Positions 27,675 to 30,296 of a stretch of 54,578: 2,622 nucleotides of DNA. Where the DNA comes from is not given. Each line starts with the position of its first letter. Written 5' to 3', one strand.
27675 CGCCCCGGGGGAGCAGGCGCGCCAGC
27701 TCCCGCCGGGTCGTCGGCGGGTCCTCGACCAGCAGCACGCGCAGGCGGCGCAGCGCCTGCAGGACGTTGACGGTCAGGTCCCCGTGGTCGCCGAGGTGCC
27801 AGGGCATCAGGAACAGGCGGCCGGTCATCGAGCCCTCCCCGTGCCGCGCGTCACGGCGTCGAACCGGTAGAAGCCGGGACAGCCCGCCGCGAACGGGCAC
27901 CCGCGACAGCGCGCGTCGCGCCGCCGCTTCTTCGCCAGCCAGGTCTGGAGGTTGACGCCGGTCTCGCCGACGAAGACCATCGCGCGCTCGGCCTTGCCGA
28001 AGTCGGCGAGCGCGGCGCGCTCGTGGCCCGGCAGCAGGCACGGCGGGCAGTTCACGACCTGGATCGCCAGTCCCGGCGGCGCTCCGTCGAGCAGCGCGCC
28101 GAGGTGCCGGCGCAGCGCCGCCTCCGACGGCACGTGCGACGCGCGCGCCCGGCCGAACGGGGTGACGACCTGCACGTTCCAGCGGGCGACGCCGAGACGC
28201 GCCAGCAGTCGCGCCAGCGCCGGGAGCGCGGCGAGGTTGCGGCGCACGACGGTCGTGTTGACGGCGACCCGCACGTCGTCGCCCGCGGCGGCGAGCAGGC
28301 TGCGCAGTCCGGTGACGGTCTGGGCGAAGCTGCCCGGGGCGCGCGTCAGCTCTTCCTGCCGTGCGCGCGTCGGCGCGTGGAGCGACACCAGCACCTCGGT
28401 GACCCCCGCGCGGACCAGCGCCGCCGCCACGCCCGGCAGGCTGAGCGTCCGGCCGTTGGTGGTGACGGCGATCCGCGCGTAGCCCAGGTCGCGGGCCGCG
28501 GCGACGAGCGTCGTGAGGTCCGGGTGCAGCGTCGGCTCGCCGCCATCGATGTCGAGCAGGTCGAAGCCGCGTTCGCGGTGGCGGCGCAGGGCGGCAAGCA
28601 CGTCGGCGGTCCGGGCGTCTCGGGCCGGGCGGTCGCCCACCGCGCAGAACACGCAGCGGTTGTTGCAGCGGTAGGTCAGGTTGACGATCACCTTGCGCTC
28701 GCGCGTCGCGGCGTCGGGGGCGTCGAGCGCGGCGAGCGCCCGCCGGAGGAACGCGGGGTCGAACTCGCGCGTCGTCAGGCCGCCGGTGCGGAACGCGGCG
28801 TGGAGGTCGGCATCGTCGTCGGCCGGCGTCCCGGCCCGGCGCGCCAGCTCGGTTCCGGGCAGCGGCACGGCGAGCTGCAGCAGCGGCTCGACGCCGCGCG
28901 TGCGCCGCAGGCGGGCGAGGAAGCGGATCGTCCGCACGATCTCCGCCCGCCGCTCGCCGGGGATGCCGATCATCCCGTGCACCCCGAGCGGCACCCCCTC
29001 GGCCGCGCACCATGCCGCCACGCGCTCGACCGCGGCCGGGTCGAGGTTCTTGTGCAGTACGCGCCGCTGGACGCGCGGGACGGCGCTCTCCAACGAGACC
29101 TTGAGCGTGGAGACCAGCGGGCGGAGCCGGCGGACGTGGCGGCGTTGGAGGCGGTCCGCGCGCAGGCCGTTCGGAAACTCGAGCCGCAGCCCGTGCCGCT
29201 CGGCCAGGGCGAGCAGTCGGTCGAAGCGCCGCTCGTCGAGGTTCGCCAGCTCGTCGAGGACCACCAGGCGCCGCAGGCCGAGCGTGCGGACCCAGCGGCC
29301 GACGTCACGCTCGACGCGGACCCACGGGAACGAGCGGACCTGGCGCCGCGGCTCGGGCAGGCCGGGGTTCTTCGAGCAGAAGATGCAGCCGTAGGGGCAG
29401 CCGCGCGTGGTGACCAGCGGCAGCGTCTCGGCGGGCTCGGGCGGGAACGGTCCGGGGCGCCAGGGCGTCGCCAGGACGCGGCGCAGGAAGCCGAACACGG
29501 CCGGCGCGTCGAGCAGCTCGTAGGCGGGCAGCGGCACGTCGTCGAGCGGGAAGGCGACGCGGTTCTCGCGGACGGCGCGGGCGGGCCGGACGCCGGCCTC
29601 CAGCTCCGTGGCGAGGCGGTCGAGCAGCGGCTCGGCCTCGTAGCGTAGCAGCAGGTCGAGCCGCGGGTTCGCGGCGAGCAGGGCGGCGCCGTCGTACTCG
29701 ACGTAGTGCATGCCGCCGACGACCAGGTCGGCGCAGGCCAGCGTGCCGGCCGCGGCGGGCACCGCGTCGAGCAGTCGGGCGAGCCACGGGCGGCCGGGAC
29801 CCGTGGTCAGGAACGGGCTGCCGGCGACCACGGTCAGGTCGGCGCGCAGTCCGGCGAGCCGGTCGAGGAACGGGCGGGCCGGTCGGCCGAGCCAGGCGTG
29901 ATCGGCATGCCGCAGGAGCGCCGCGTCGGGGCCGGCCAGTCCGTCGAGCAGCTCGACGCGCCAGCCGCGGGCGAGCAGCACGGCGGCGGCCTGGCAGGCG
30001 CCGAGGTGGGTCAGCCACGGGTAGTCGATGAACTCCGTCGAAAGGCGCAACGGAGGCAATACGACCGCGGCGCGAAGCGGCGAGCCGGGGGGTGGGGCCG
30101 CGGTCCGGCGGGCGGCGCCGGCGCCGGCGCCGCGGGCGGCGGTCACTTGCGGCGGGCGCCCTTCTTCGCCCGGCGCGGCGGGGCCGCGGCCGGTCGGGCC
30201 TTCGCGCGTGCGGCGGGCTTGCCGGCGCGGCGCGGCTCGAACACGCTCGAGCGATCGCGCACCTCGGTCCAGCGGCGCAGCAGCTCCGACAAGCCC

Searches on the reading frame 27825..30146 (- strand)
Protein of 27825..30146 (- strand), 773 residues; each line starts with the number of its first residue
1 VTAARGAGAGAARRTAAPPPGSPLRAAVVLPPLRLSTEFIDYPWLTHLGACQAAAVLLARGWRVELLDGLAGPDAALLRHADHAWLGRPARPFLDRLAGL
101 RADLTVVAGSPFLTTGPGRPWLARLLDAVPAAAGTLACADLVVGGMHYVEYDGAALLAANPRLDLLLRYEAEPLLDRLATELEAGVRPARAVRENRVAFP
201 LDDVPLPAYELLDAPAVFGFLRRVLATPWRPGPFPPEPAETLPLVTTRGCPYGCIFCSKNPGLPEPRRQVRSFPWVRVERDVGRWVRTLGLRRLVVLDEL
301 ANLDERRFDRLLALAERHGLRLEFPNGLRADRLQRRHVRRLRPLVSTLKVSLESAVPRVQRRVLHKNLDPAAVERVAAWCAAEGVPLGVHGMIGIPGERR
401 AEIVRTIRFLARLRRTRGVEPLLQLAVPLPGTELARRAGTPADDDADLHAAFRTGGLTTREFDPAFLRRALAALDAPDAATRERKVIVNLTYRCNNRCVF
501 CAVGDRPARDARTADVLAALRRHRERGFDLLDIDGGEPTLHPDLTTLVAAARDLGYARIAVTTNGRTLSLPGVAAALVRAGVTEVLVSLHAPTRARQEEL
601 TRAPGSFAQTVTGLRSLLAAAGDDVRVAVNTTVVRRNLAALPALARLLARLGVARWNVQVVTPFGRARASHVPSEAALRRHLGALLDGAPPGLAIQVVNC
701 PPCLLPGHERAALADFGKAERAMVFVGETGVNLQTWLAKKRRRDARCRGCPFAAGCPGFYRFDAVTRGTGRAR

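Call 43: search_protein_families(library=pfam, proteins=[window:27825-30146:-], max_evalue=0.01)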
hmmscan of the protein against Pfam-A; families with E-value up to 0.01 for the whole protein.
window:27825-30146:- (773 aa): 1 family
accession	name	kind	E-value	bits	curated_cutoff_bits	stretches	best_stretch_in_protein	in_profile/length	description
PF04055.27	Radical_SAM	-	8.9e-35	120.7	29.5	2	488-643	1-161/166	Radical SAM superfamily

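Call 65: search_protein_families(library=ncbifam, proteins=[window:27825-30146:-], max_evalue=0.001)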
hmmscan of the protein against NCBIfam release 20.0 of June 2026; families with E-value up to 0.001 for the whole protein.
window:27825-30146:- (773 aa): 51 families (the best 25 are shown)
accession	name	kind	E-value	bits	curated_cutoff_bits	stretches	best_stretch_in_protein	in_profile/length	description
NF038332.1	rSAM_rare_HxsC4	exception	1.7e-34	119.4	500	1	480-668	10-201/335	radical SAM protein HxsC4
TIGR03977.1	rSAM_pair_HxsC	equivalog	1.2e-22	80.2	267.9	1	483-708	24-256/292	His-Xaa-Ser system radical SAM maturase HxsC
TIGR02668.1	moaA_archaeal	equivalog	1.6e-20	73.3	325.25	1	485-650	11-175/303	GTP 3',8-cyclase MoaA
TIGR04545.1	rSAM_ahbD_hemeb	equivalog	2.1e-20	73.5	500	1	488-669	4-183/339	heme b synthase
TIGR04053.2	TIGR04053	equivalog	1.8e-19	70.2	395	1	486-673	10-198/366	TIGR04053 family radical SAM/SPASM domain-containing protein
TIGR02666.1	moaA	equivalog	6.2e-19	68.1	284.05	1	485-647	11-179/336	GTP 3',8-cyclase MoaA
TIGR04466.1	rSAM_BlsE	equivalog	2e-18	66.9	400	1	482-661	1-175/327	cytosylglucuronate decarboxylase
TIGR04055.1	rSAM_NirJ2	equivalog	1.3e-17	64.3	500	1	488-669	4-182/326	putative heme d1 biosynthesis radical SAM protein NirJ2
TIGR04051.1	rSAM_NirJ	equivalog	1.4e-16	60.5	515.45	1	486-670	4-185/354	heme d1 biosynthesis radical SAM protein NirJ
TIGR04133.1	rSAM_w_lipo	hypoth_equivalog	2.4e-16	59.6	425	1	483-669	23-210/350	TIGR04133 family radical SAM/SPASM protein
TIGR03962.1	mycofact_rSAM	equivalog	6.4e-16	58.5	265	1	488-669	16-193/339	mycofactocin radical SAM maturase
TIGR03913.1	rad_SAM_trio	equivalog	7.6e-16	57.5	591.75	1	485-667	20-198/477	GDL motif peptide-associated radical SAM/SPASM maturase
TIGR02109.1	PQQ_syn_pqqE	equivalog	1.1e-15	57.5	381.35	1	486-670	9-194/358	pyrroloquinoline quinone biosynthesis protein PqqE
NF001199.0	PRK00164.2-1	equivalog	5.4e-15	55.3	231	1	488-634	16-160/308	GTP 3',8-cyclase MoaA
TIGR04251.1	SCM_rSAM_ScmF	equivalog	7.1e-15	55.2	400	1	485-675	5-196/353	SynChlorMet cassette radical SAM/SPASM protein ScmF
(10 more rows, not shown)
